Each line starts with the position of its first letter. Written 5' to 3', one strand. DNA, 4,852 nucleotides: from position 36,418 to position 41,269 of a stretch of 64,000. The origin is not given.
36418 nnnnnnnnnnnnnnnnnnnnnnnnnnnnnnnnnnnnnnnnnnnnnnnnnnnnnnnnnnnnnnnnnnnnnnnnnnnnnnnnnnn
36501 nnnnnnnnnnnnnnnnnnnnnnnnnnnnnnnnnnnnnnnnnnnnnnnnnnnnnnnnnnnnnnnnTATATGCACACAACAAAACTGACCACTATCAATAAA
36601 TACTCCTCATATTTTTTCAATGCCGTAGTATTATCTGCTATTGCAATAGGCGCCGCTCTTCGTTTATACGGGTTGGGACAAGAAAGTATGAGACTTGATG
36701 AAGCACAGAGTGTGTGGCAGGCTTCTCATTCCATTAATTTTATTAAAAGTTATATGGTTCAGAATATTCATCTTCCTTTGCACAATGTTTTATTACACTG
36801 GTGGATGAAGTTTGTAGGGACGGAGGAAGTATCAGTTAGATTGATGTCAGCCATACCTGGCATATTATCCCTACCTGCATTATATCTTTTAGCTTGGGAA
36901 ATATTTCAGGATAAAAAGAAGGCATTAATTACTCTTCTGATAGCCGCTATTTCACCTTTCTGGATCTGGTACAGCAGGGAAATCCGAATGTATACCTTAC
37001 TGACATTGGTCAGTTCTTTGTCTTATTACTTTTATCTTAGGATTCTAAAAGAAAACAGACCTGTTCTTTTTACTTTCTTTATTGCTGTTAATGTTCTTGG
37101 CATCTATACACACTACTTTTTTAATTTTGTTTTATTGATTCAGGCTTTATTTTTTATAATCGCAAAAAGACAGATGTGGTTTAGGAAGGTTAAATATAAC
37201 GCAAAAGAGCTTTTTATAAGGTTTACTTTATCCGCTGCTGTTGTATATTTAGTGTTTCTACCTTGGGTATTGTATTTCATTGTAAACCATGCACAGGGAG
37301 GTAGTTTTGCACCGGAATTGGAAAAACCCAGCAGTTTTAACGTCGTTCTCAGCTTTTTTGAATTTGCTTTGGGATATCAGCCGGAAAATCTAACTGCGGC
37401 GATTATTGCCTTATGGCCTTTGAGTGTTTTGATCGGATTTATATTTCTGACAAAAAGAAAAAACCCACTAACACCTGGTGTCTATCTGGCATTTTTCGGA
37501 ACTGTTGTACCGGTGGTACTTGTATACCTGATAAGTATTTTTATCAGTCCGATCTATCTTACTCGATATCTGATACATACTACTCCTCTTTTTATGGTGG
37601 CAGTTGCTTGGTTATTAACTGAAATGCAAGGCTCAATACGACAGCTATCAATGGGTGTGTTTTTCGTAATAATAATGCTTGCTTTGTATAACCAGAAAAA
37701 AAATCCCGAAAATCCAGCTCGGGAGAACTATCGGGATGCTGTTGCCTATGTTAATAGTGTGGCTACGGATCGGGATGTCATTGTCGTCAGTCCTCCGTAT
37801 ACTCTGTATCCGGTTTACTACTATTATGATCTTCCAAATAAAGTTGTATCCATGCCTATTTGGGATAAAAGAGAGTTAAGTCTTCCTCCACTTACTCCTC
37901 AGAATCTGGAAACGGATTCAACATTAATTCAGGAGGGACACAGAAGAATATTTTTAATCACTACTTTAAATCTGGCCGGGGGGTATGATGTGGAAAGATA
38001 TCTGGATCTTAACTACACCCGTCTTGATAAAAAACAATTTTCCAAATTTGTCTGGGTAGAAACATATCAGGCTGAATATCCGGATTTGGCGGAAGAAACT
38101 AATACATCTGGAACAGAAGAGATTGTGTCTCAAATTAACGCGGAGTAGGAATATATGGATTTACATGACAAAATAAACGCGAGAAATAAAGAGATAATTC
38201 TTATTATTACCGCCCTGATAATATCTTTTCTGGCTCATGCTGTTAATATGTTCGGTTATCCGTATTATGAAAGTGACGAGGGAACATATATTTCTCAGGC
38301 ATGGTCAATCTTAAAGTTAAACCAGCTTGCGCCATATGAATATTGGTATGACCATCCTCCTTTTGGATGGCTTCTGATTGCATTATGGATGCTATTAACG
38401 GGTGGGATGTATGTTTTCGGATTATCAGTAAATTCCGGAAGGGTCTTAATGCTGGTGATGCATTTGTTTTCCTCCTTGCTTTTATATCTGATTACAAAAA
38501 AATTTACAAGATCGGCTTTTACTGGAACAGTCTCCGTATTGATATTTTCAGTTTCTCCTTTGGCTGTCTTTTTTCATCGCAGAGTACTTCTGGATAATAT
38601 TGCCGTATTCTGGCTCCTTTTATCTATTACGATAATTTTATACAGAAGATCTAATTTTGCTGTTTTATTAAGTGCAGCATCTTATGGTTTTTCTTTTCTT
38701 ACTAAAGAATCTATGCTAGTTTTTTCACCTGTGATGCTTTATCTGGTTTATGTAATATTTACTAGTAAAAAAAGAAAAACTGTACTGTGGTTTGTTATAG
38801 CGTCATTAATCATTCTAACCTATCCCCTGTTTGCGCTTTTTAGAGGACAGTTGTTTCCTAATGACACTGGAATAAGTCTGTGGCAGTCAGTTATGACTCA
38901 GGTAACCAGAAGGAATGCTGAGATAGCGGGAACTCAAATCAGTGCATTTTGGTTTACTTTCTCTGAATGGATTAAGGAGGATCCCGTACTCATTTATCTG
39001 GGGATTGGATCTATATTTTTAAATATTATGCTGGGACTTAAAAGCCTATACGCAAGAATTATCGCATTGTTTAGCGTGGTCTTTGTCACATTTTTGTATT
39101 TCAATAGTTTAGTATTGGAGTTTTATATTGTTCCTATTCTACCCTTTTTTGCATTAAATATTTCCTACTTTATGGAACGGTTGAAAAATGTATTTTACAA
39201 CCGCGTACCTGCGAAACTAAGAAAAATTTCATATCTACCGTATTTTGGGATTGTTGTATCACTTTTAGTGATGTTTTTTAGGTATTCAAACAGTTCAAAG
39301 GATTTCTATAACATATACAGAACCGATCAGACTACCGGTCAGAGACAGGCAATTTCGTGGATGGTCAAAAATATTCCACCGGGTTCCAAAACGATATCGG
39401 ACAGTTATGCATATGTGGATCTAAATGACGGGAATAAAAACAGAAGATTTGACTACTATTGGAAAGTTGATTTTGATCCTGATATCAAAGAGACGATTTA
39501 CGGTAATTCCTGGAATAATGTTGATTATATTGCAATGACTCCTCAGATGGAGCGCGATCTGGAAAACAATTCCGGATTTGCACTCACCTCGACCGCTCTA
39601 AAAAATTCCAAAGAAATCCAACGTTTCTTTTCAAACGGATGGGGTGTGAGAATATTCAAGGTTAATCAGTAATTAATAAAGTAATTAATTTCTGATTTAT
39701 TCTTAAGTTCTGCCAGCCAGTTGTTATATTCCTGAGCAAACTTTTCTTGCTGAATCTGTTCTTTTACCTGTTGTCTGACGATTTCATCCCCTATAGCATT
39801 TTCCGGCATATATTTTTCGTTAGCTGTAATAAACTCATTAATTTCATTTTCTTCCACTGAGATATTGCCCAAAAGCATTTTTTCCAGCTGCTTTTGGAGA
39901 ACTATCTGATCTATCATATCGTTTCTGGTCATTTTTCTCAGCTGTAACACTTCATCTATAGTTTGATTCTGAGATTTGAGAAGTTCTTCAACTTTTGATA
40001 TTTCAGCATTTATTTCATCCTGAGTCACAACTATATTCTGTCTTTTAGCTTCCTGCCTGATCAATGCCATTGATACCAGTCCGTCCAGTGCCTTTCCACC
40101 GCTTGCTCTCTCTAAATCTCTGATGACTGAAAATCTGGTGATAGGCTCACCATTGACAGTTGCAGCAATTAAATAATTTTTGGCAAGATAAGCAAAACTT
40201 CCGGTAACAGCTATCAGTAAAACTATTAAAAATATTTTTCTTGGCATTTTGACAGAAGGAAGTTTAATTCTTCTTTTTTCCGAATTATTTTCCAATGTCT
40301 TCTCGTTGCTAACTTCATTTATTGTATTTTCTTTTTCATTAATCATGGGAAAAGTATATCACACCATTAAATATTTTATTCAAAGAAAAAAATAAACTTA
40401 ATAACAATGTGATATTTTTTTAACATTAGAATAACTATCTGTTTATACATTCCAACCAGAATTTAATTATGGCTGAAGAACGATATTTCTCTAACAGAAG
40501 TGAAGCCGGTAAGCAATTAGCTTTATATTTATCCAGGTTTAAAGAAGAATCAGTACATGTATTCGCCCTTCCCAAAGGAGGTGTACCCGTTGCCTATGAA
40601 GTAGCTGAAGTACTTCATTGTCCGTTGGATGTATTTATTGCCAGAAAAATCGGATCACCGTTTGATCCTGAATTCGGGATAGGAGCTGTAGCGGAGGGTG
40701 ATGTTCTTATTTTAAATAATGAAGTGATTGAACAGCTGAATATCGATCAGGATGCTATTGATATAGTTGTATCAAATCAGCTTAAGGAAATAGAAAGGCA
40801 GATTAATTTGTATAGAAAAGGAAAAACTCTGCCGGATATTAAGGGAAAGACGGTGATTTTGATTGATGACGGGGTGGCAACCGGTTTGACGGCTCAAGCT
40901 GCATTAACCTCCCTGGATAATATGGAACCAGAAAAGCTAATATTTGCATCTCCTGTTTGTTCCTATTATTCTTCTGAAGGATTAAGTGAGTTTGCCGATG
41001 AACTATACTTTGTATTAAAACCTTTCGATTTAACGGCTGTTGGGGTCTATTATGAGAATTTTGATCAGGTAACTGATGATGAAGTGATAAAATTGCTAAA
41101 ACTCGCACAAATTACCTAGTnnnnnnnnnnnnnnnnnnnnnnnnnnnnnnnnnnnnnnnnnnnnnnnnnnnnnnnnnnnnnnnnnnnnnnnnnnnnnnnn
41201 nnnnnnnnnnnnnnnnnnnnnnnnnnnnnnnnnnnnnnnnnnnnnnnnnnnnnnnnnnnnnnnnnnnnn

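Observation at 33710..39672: Compact bcsZ-like/bcsA-like operon joined to two PMT-like GT-C genes, with no BcsB and no PilZ domain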

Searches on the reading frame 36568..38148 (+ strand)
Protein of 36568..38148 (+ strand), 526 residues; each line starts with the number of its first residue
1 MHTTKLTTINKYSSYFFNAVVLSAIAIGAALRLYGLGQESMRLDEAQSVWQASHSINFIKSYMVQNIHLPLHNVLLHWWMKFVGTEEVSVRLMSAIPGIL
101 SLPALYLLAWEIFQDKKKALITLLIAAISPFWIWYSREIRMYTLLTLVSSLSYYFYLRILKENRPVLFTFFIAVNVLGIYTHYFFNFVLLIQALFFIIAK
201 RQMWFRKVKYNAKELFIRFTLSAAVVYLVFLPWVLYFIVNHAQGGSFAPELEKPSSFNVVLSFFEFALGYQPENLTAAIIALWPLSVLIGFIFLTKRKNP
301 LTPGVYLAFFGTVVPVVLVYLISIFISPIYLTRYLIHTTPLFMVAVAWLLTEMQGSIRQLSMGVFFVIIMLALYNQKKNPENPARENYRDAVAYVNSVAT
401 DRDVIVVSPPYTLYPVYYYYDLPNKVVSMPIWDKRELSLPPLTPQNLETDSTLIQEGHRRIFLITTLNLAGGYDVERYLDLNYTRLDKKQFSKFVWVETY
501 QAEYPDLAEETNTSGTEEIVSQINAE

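Call 4: search_protein_families(library=pfam, proteins=[window:36568-38148:+], max_evalue=0.01)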
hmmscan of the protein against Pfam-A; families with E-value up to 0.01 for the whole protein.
window:36568-38148:+ (526 aa): 2 families
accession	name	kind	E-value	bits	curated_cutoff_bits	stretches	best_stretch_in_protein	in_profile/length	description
PF13231.12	PMT_2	-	4.7e-13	50.1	26.1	1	70-227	4-151/160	Dolichyl-phosphate-mannose-protein mannosyltransferase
PF02366.24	PMT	-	2.1e-05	24.6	22.7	1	84-240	79-237/245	Dolichyl-phosphate-mannose-protein mannosyltransferase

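Call 5: search_protein_families(library=ncbifam, proteins=[window:36568-38148:+], max_evalue=0.01)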
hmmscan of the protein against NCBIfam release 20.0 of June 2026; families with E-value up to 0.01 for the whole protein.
window:36568-38148:+ (526 aa): 3 families
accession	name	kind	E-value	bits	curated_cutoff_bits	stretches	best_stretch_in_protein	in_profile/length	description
NF052499.1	MnslTaseMT1671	equivalog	2.3e-07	29.6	900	1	36-375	44-371/523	mannosyltransferase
TIGR03663.1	TIGR03663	subfamily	7.5e-07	28.5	126.25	1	20-230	3-215/435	flippase activity-associated protein Agl23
NF047440.1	LA3751_2_3_fam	subfamily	0.00092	18.1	200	1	90-420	98-426/460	LA_3751/LA_3752 family putative glycosyltransferase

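Call 20: find_homologous_proteins(query=window:36568-38148:+, max_evalue=0.00001)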
Query window:36568-38148:+ (526 aa): 147 proteins with E <= 0.00001 among 8000 candidates; the best 120 are listed.
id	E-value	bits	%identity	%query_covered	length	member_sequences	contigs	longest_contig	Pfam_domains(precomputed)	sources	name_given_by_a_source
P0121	0.0e+0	1166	100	100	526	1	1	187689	PF02366.25,PF13231.13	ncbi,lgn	-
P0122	1.7e-206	705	61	95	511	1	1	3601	PF13231.13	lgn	-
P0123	5.5e-202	690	61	93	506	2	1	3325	PF13231.13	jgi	jgi:uncharacterized membrane protein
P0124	9.6e-201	686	59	97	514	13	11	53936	PF02366.25,PF13231.13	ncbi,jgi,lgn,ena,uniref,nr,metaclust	ncbi:MAG: Membrane protein-like protein [candidate division WWE3 bacterium GW2011_GWA1_41_8]|uniref:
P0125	5.9e-200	684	58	97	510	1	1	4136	PF13231.13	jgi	jgi:mannosyltransferase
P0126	4.7e-173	595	53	92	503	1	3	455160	PF13231.13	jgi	jgi:mannosyltransferase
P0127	4.4e-164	565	51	94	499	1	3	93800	PF13231.13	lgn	-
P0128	1.8e-163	563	50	94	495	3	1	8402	PF13231.13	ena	-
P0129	2.7e-162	559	51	94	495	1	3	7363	PF13231.13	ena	-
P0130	9.1e-162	558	51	92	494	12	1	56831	PF13231.13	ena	-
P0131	2.4e-158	546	50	94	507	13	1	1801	PF13231.13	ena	-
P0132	1.4e-156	540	50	93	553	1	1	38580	PF02366.25,PF13231.13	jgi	jgi:mannosyltransferase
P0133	7.2e-156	538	50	92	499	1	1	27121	PF13231.13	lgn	-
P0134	3.6e-155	536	50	92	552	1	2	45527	PF01476.27,PF13231.13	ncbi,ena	-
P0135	2.7e-153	530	49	91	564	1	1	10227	PF01476.27,PF13231.13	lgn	-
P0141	1.9e-150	520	50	90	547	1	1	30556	PF23457.2,PF01476.27,PF23472.2,PF13231.13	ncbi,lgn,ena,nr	ncbi:MAG: Uncharacterized protein G01um10142_251 [Parcubacteria group bacterium Gr01-1014_2]|nr:MAG:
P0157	1.7e-142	494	47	91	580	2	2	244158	PF01476.27,PF13231.13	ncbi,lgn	-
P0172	1.8e-133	464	45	95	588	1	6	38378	PF01476.27,PF13231.13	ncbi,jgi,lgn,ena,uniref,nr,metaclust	ncbi:MAG: hypothetical protein A2675_02285 [Candidatus Yonathbacteria bacterium RIFCSPHIGHO2_01_FULL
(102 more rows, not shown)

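Call 25: search_solved_structures(query=A2, max_evalue=0.01)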
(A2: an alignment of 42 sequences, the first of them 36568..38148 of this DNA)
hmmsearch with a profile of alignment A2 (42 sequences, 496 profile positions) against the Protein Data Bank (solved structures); distinct sequences matched with E-value up to 0.01: 0.

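Call 34: predict_structure(alignment_id=A2)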
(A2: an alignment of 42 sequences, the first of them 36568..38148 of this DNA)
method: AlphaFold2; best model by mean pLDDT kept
length: 526 residues; sequences in the alignment: 42
mean_pLDDT: 91.9   pTM: 0.90
mean pLDDT of the five models: 91.9, 91.0, 90.7, 90.6, 90.3
residues with pLDDT >= 90: 426; 70-90: 63; 50-70: 22; < 50: 15
segments of 3 or more residues with pLDDT < 50: 510-516, 521-526
pLDDT, mean of each block of 10 residues (from residue 1): 56 90 98 96 95 95 88 97 97 98 99 97 98 96 98 98 98 98 97 97 95 98 97 87 68 94 96 92 88 84 95 98 96 97 97 93 96 94 92 97 96 95 93 86 95 94 96 97 98 97 70 49 44
secondary structure, 60 per line:
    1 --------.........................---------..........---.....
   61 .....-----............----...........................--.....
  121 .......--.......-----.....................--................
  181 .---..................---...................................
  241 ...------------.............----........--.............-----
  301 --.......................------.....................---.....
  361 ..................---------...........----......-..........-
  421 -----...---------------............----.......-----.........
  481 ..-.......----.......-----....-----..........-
elements in order: H9-33 H43-52 H56-65 H71-82 H87-113 H116-127 H130-136 H142-162 H165-181 H185-202 H206-243 H256-268 H273-280 H283-295 H303-325 H332-352 H356-378 H388-398 E403-408 H410-419 E426-428 H444-455 E460-466 H472-482 E484-490 E495-501 H507-510 H516-525

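Call 74: search_protein_families(library=pfam, proteins=[P0157, P0141, P0172], max_evalue=0.001)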
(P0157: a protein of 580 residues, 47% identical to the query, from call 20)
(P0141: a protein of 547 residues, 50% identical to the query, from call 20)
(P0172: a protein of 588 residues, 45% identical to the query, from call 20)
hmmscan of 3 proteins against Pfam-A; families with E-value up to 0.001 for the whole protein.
P0157 (580 aa): 2 families
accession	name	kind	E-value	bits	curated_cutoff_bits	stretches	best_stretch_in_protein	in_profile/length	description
PF13231.12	PMT_2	-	2.3e-12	47.9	26.1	1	63-226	4-158/160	Dolichyl-phosphate-mannose-protein mannosyltransferase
PF01476.26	LysM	-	7.3e-06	26.3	20.9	1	534-580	1-43/43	LysM domain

P0141 (547 aa): 4 families
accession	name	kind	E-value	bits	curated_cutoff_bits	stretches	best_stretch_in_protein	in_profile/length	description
PF13231.12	PMT_2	-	1.8e-15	57.9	26.1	1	65-229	4-159/160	Dolichyl-phosphate-mannose-protein mannosyltransferase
PF01476.26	LysM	-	1.9e-09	37.8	20.9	1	501-547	1-43/43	LysM domain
PF23457.1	LysM2_NFP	-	6.7e-07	29.7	36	1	500-547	7-54/56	NFP LysM2 domain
PF23472.1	LysM2_CERK1_LYK3_4_5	-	9.6e-06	25.9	27.4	1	500-547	7-54/56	LYK3/4/5 LysM2 domain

P0172 (588 aa): 2 families
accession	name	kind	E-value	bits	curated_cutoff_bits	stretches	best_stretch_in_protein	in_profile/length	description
PF13231.12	PMT_2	-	1.6e-15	58.1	26.1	1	75-209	4-139/160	Dolichyl-phosphate-mannose-protein mannosyltransferase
PF01476.26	LysM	-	7.3e-08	32.7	20.9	1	534-580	1-43/43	LysM domain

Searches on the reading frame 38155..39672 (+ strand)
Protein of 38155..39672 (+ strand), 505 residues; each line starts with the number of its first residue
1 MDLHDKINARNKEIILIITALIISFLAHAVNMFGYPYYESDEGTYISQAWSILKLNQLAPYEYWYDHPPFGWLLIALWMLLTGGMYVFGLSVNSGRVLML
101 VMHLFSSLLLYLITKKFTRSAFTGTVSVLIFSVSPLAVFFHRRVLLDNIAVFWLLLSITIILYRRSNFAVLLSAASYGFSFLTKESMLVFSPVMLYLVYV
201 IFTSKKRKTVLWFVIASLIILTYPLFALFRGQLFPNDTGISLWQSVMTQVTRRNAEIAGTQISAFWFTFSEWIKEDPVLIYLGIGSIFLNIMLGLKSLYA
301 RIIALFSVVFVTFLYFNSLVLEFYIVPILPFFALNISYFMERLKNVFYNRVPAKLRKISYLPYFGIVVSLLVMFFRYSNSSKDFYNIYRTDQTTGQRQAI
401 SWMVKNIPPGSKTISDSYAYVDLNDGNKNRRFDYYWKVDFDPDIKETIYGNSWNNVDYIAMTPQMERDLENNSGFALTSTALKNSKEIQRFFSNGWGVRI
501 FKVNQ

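Call 4: search_protein_families(library=pfam, proteins=[window:38155-39672:+], max_evalue=0.01)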
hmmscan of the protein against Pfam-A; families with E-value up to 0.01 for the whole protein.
window:38155-39672:+ (505 aa): 2 families
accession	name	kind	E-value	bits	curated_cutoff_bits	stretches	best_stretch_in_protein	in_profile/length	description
PF13231.12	PMT_2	-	9.6e-09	36.1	26.1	1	66-221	1-153/160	Dolichyl-phosphate-mannose-protein mannosyltransferase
PF02366.24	PMT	-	0.00026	21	22.7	1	67-219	45-216/245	Dolichyl-phosphate-mannose-protein mannosyltransferase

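Call 5: search_protein_families(library=ncbifam, proteins=[window:38155-39672:+], max_evalue=0.01)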
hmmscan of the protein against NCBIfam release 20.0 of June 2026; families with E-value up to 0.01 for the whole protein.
window:38155-39672:+ (505 aa): 0 families

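Call 79: search_protein_families(library=ncbifam, proteins=[window:38155-39672:+], max_evalue=0.00001)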
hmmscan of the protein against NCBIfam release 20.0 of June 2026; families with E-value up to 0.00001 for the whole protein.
window:38155-39672:+ (505 aa): 0 families

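Call 91: search_protein_representatives(protein=window:38155-39672:+)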
Query: 505 residues. Proteins with E-value up to 0.001 (for the whole library): 1319; up to 1e-10: 877; up to 1e-30: 502. The best 150 are listed.
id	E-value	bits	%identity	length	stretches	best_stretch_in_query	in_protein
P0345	0.0e+00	1118.2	100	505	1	1-505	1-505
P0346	1.3e-126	439.9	47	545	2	167-503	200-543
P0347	1.4e-126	439.7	45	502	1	10-500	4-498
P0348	4.1e-124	431.6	46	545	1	14-503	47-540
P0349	3.2e-120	418.8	44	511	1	11-504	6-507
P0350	2.1e-115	402.9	42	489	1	14-503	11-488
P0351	1.0e-114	400.6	42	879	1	9-503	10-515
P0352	1.1e-111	390.7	41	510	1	12-502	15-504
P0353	1.2e-111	390.5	43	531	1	10-501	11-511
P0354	6.1e-109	381.6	42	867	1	10-504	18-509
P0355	1.7e-105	370.2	41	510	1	8-505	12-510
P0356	5.3e-103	362.0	40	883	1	16-503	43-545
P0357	2.0e-102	360.1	40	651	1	10-504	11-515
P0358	5.2e-102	358.7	38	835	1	14-501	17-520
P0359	9.9e-102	357.8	41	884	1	5-502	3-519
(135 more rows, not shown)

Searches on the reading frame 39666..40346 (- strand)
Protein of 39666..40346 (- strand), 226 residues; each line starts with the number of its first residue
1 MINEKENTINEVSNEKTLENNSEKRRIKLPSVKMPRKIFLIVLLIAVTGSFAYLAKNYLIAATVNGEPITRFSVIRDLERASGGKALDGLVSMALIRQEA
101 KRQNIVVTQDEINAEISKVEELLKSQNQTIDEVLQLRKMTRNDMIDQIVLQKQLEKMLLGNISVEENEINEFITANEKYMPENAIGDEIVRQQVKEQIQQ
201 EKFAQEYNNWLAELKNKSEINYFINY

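Call 9: search_protein_families(library=pfam, proteins=[window:39666-40346:-], max_evalue=0.001)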
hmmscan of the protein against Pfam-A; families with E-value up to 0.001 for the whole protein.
window:39666-40346:- (226 aa): 3 families
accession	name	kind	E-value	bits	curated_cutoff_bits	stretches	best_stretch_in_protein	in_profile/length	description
PF13624.11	SurA_N_3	-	4.9e-09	36.7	27.2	1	85-124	86-125/162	SurA-like N-terminal domain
PF13623.11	SurA_N_2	-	3.2e-08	34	28.5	0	85-123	88-126/145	SurA-like N-terminal domain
PF06120.16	Phage_HK97_TLTM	-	0.00043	20.1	24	1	81-179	112-209/295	Tail length tape measure protein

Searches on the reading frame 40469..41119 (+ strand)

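Call 9: search_protein_families(library=pfam, proteins=[window:40469-41119:+], max_evalue=0.001)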
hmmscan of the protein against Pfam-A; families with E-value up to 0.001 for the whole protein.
window:40469-41119:+ (216 aa): 1 family
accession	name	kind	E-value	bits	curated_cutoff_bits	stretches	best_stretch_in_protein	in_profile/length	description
PF00156.33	Pribosyltran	-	3.7e-16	59.3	26.3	1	24-163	26-124/158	Phosphoribosyl transferase domain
